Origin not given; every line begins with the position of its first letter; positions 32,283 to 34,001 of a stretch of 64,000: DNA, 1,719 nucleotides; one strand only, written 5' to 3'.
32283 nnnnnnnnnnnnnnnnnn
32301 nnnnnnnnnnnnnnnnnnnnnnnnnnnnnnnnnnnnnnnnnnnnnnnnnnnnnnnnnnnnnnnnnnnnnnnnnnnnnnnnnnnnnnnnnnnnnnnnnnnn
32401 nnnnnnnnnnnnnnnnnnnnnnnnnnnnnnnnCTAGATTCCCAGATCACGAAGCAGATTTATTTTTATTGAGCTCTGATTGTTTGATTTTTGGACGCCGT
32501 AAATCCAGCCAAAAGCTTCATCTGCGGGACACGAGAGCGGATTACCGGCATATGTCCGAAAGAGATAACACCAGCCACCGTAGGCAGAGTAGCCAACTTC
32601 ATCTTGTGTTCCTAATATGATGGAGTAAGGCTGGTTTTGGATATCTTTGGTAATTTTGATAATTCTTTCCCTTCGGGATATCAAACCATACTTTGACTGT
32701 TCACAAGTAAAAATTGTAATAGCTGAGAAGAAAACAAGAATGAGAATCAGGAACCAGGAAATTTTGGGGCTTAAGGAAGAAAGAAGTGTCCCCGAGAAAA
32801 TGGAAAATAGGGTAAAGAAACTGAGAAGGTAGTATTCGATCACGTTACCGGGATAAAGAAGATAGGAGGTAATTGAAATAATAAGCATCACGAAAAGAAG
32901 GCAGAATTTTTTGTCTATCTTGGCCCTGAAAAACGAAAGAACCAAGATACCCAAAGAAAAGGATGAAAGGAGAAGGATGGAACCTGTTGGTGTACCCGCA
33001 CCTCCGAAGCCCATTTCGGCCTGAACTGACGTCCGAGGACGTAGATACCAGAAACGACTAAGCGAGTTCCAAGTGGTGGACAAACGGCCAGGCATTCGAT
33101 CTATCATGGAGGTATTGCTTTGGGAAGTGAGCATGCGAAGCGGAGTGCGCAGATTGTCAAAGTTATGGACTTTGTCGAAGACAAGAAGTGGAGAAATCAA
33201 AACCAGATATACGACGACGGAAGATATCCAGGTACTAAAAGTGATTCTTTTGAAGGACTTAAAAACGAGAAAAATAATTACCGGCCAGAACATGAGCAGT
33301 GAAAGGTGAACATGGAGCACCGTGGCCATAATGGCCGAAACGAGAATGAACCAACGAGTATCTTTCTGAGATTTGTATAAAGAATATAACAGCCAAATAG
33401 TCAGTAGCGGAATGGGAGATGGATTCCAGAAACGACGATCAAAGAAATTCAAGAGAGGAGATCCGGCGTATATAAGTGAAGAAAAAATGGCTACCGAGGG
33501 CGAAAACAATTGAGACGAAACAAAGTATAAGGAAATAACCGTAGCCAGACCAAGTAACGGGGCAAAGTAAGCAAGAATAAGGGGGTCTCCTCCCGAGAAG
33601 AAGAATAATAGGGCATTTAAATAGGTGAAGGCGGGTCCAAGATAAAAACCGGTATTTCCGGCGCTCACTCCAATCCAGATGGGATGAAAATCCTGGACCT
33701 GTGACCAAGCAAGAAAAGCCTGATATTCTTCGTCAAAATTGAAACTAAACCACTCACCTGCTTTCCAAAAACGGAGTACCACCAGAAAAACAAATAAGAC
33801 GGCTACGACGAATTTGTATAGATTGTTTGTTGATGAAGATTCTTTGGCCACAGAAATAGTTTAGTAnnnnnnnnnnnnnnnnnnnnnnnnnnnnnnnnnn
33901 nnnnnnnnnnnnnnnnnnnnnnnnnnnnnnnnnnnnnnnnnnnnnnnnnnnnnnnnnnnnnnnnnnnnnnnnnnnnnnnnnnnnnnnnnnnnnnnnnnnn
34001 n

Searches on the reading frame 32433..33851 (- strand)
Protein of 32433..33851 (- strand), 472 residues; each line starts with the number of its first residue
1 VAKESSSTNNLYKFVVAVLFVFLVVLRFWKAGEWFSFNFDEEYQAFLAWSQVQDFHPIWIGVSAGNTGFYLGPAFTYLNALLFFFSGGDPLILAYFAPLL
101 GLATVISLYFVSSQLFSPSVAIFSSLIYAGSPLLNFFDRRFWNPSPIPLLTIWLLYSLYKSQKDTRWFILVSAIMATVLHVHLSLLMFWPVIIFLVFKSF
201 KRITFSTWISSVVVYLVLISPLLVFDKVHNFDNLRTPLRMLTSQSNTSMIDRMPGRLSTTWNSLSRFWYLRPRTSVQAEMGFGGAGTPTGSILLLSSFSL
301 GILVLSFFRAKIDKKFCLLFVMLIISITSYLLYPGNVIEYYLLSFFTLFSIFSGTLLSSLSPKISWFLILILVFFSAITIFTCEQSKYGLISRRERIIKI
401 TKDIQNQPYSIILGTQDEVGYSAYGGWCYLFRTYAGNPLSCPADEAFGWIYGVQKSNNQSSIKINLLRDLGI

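Call 96: search_protein_families(library=pfam, max_evalue=0.001, proteins=[window:32433-33851:-])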
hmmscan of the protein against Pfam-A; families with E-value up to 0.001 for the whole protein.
window:32433-33851:- (472 aa): 1 family
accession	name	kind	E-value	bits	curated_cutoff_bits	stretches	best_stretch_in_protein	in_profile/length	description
PF13231.12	PMT_2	-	2.4e-07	31.6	26.1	1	73-224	4-159/160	Dolichyl-phosphate-mannose-protein mannosyltransferase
